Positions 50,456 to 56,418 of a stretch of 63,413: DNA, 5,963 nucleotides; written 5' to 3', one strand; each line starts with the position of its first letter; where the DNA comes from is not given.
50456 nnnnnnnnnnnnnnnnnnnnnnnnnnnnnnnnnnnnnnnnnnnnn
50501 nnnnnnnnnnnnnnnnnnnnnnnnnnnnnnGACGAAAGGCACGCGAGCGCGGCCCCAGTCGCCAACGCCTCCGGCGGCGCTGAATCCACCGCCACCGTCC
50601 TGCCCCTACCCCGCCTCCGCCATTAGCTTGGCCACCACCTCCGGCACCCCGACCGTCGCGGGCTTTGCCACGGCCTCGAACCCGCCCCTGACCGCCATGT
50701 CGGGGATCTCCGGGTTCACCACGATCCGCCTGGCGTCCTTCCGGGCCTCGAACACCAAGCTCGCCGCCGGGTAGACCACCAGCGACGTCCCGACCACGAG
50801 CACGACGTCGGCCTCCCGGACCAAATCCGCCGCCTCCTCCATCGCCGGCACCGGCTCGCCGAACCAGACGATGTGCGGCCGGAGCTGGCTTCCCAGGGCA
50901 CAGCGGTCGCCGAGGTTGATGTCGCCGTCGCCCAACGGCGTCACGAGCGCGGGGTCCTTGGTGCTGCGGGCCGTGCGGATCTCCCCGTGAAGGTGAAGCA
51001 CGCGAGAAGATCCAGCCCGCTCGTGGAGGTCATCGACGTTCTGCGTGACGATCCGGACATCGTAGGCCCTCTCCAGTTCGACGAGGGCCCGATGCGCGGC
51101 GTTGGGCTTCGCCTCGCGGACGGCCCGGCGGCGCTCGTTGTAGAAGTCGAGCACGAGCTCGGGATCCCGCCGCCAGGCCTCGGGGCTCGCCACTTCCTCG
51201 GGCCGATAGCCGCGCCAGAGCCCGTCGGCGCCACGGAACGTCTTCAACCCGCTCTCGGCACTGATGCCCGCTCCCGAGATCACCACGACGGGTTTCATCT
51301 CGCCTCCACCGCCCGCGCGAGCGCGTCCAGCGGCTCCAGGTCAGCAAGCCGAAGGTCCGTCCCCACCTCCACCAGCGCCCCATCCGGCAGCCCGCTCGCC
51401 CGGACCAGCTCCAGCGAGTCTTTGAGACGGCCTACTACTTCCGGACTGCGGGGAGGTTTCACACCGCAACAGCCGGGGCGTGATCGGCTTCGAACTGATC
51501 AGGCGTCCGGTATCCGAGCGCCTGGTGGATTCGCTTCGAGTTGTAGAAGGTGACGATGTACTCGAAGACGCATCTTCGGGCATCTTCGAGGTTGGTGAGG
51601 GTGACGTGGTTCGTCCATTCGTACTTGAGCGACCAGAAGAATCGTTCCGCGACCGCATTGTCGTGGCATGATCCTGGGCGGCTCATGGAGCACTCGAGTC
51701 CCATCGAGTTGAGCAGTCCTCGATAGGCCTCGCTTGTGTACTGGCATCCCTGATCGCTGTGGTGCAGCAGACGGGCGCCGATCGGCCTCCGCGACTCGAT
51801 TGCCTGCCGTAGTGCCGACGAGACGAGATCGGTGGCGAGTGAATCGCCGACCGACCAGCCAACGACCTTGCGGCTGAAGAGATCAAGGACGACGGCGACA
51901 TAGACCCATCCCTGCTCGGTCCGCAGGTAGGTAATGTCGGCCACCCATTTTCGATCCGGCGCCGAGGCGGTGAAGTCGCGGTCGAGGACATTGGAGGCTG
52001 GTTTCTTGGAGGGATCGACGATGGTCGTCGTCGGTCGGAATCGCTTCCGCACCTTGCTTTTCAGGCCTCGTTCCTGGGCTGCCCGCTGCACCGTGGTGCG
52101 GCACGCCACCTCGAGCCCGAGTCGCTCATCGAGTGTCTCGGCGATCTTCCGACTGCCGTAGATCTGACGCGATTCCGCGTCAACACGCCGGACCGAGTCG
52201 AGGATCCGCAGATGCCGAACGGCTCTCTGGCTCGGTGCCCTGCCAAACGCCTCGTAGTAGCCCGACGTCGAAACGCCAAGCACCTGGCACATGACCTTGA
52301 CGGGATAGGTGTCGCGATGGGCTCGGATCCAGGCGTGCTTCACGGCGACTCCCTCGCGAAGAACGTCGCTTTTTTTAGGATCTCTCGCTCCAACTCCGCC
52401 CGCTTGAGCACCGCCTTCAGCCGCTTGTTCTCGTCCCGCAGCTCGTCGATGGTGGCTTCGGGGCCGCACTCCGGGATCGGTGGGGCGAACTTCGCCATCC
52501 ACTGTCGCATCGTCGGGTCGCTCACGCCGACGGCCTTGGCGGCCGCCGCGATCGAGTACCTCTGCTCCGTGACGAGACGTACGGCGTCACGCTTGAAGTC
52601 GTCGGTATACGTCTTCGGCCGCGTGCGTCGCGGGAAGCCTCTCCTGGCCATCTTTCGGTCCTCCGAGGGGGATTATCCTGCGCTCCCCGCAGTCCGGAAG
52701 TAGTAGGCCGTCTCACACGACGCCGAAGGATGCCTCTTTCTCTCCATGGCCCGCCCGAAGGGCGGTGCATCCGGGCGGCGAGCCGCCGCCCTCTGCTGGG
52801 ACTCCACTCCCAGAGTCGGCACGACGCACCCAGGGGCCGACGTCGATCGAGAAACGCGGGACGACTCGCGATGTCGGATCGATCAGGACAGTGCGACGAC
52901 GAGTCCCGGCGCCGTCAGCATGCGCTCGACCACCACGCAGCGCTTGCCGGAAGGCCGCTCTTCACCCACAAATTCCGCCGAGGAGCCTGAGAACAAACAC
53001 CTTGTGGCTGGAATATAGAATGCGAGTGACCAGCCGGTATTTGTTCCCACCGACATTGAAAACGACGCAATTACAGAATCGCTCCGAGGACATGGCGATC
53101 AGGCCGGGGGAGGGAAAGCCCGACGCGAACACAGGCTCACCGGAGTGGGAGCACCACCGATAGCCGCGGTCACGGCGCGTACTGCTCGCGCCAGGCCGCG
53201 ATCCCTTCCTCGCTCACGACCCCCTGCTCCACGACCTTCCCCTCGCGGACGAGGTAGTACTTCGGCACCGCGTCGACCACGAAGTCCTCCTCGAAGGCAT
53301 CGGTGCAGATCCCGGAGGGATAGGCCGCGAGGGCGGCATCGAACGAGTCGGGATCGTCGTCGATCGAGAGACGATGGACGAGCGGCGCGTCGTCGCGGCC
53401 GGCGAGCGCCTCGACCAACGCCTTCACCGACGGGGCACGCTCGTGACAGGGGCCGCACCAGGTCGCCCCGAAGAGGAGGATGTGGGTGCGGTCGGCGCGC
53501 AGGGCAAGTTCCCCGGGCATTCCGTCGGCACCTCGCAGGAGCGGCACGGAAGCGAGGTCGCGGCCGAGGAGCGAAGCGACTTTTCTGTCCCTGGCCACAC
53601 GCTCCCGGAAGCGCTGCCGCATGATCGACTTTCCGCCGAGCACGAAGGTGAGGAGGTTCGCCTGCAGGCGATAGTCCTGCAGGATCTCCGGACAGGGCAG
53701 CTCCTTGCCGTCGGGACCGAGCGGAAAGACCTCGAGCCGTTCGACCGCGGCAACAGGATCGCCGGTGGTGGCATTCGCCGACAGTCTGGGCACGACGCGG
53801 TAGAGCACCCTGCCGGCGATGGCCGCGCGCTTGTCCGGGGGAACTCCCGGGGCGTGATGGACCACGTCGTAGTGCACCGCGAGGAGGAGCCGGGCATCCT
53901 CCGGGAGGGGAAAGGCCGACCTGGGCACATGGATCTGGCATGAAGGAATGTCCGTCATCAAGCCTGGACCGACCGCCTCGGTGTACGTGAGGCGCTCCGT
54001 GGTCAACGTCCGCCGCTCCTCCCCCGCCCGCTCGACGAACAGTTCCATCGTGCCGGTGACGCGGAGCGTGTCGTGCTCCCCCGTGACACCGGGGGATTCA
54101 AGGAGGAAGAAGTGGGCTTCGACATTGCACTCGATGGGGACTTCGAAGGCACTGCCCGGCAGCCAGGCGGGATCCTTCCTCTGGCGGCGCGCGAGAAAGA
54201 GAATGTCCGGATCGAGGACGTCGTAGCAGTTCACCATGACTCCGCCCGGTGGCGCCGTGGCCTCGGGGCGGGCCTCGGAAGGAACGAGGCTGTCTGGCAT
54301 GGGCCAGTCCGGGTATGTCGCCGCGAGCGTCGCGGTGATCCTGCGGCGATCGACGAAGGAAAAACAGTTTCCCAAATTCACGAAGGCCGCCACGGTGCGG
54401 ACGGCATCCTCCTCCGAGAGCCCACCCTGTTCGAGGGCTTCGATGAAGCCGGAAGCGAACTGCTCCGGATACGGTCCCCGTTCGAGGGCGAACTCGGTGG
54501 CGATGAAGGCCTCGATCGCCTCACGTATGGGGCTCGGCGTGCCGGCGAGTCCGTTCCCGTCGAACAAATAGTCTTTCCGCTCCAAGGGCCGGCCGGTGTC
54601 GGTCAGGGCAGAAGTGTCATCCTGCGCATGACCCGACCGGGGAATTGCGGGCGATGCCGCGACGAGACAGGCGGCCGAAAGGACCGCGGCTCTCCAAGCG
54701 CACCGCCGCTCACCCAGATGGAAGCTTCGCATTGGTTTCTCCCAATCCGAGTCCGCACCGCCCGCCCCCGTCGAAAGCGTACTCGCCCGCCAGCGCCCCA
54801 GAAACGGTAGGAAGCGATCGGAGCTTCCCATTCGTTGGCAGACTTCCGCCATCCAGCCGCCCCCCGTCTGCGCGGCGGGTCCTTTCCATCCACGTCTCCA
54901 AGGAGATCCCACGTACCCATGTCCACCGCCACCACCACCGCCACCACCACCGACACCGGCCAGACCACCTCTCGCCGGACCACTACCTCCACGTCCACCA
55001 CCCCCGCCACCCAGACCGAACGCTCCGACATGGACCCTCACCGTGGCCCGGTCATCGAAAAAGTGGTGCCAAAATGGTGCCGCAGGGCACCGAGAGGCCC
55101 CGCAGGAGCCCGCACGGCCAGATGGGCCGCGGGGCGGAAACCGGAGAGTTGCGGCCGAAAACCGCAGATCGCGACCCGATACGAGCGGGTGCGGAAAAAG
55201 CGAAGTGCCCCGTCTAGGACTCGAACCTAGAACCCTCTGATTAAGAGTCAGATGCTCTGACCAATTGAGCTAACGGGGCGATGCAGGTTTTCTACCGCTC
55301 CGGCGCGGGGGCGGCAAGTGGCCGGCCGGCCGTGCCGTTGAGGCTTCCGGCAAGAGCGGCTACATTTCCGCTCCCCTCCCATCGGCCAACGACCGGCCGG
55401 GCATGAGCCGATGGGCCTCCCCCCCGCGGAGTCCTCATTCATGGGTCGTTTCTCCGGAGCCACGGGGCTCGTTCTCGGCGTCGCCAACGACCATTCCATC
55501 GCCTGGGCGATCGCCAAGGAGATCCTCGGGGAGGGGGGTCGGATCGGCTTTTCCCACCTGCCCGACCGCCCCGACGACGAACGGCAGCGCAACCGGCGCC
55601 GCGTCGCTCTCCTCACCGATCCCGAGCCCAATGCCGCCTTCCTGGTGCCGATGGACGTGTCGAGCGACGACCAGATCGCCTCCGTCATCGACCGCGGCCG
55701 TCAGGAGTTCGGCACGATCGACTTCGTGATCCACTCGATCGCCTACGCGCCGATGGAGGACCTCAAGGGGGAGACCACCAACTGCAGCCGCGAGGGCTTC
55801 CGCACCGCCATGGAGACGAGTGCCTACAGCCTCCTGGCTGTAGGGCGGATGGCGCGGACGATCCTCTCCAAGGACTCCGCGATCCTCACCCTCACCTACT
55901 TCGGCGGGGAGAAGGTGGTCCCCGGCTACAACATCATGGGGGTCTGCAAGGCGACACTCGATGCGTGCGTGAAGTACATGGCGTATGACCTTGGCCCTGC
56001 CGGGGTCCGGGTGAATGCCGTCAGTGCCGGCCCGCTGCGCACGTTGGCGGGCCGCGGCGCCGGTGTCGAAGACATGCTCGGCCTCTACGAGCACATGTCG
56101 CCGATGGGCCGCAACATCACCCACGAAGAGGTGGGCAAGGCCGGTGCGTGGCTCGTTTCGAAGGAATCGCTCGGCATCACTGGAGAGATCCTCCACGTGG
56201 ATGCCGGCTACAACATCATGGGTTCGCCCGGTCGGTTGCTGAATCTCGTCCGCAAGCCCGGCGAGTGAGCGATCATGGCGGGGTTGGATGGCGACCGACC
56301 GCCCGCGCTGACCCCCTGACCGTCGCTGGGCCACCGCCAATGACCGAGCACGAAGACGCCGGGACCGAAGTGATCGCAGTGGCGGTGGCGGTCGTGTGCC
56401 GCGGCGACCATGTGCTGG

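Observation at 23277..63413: Interspersed ~125-bp repeat built from five consecutive hairpins, with stems kept by compensatory changes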

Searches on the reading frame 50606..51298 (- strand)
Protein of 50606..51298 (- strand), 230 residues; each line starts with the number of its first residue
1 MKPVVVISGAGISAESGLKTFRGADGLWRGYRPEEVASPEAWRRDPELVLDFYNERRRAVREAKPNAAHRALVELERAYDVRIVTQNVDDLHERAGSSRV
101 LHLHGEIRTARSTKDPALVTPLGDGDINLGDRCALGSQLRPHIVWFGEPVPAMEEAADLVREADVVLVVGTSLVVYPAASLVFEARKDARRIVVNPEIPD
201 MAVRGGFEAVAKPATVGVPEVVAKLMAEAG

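Call 12: search_protein_families(library=pfam, proteins=[window:50606-51298:-])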
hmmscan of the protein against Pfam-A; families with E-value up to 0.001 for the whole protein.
window:50606-51298:- (230 aa): 1 family
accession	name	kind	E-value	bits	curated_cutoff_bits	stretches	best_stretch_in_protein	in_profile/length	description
PF02146.23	SIR2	-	6.6e-43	147.2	24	1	9-177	1-180/180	Sir2 family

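Call 20: find_encoding_contigs(protein=window:50606-51298:-, flank=10000, max_places=10)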
Protein window:50606-51298:- (230 aa): 2 contigs read that carry it; 2 places shown.
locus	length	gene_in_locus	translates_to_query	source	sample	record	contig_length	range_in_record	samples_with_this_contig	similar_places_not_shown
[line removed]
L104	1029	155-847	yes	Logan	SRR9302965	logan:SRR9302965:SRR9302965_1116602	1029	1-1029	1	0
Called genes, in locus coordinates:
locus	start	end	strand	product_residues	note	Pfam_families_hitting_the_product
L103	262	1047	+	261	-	PF04012:PspA_IM30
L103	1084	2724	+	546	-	PF01145:Band_7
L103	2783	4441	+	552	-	PF01145:Band_7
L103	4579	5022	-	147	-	PF00293:NUDIX, PF14815:NUDIX_4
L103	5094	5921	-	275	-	PF00106:adh_short, PF13561:adh_short_C2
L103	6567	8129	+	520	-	PF00085:Thioredoxin (faint)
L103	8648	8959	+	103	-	PF01527:HTH_Tnp_1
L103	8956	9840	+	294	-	PF13276:HTH_21, PF00665:rve, PF13683:rve_3, PF13333:rve_2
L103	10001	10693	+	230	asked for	PF02146:SIR2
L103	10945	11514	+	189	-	-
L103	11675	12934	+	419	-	-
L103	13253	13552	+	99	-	PF07596:SBP_bac_10 (weak)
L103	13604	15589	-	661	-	PF01839:FG-GAP (faint), PF12256:TcdB_toxin_midN (faint), PF13517:FG-GAP_3 (weak)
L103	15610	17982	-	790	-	PF00144:Beta-lactamase, PF07075:NamZ_N, PF20732:NamZ_C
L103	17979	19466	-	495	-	PF00474:SSF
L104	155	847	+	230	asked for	PF02146:SIR2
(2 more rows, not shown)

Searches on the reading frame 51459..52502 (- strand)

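Call 13: search_protein_families(library=pfam, proteins=[window:51459-52502:-])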
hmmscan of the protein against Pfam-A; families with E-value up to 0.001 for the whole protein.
window:51459-52502:- (347 aa): 4 families
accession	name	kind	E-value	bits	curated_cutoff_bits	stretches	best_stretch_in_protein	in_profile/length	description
PF00665.32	rve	-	6.7e-27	94.2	32.6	1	180-279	2-102/102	Integrase core domain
PF13683.12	rve_3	-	2.1e-15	56.7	26.5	1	268-334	2-67/67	Integrase core domain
PF13333.12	rve_2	-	3.9e-09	37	22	1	286-339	1-53/56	Integrase core domain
PF13276.12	HTH_21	-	5.4e-08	33.4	28.1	1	99-155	5-60/60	HTH-like domain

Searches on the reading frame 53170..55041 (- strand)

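Call 13: search_protein_families(library=pfam, proteins=[window:53170-55041:-])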
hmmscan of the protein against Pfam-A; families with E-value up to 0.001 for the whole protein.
window:53170-55041:- (623 aa): 1 family
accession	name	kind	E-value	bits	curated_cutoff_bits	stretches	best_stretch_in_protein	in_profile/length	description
PF00085.26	Thioredoxin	-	2.1e-05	24.9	23.5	1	516-551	17-50/103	Thioredoxin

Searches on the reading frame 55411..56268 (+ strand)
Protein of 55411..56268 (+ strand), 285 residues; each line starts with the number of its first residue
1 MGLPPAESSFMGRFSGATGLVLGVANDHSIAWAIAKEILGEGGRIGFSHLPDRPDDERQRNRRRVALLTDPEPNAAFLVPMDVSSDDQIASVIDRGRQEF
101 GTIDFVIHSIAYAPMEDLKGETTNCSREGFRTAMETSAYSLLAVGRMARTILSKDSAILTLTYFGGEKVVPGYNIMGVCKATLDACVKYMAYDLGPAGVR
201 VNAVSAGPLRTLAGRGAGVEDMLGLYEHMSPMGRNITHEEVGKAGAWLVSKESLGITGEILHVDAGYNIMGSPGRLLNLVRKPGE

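Call 12: search_protein_families(library=pfam, proteins=[window:55411-56268:+])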
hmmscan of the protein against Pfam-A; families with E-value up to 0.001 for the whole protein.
window:55411-56268:+ (285 aa): 2 families
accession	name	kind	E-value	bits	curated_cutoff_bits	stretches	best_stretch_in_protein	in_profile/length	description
PF13561.12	adh_short_C2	-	1.2e-68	231.7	27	1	23-268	1-236/236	Enoyl-(Acyl carrier protein) reductase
PF00106.31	adh_short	-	4.3e-10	39.8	26.6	1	68-211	44-184/195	short chain dehydrogenase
